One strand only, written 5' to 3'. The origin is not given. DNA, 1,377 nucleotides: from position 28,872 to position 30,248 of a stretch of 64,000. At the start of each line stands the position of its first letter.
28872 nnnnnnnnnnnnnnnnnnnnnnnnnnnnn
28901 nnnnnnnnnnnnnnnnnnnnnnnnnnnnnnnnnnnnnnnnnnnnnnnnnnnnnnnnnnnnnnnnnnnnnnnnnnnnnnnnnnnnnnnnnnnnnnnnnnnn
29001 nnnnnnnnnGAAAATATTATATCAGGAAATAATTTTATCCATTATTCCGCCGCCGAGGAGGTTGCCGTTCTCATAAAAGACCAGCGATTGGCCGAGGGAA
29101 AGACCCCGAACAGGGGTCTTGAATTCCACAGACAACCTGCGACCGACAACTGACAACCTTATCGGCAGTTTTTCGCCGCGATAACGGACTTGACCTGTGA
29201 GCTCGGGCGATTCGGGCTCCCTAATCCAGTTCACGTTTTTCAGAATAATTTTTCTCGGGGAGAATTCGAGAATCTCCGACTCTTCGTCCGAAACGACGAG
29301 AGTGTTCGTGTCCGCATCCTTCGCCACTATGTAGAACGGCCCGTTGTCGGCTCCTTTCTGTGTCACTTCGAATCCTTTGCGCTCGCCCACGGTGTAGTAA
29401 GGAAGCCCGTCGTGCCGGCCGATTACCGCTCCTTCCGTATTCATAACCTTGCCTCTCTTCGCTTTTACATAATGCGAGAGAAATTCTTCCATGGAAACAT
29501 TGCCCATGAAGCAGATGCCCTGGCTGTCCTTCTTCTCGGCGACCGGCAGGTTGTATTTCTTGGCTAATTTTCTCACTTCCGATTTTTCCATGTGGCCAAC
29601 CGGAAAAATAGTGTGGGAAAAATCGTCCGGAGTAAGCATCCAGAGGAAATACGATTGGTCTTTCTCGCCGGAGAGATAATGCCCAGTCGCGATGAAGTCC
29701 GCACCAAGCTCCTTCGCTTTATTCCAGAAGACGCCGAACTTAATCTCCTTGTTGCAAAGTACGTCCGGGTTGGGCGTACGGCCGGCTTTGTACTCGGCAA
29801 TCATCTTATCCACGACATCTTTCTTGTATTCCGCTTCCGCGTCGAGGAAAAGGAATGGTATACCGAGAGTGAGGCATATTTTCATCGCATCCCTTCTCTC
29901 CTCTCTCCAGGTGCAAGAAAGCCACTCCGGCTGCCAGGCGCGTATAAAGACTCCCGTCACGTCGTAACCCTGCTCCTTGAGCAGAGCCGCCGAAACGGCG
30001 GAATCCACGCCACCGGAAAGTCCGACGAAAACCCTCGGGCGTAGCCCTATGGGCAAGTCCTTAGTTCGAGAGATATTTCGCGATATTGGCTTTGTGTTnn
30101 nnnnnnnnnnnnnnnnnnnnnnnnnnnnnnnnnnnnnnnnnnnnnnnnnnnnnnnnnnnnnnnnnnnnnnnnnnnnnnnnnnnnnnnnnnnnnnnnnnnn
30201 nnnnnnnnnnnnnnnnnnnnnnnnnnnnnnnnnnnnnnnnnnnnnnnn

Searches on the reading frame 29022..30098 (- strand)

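Call 64: search_protein_families(library=pfam, proteins=[window:29022-30098:-], max_evalue=0.0001)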
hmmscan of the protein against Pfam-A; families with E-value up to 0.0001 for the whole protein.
window:29022-30098:- (358 aa): 4 families
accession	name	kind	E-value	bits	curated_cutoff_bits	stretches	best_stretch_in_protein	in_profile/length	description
PF03054.22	tRNA_Me_trans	-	5.6e-67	225.8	20.6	1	22-199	2-201/202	tRNA methyl transferase HUP domain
PF20259.3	tRNA_Me_trans_M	-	4.3e-20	71.5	27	1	204-271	1-66/66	tRNA methyl transferase PRC-barrel domain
PF20258.4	tRNA_Me_trans_C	-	2.1e-14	54.1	20.6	1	282-352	2-76/77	Aminomethyltransferase beta-barrel domain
PF02540.23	NAD_synthase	-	4.4e-06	26.4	21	1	23-185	21-169/242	NAD synthase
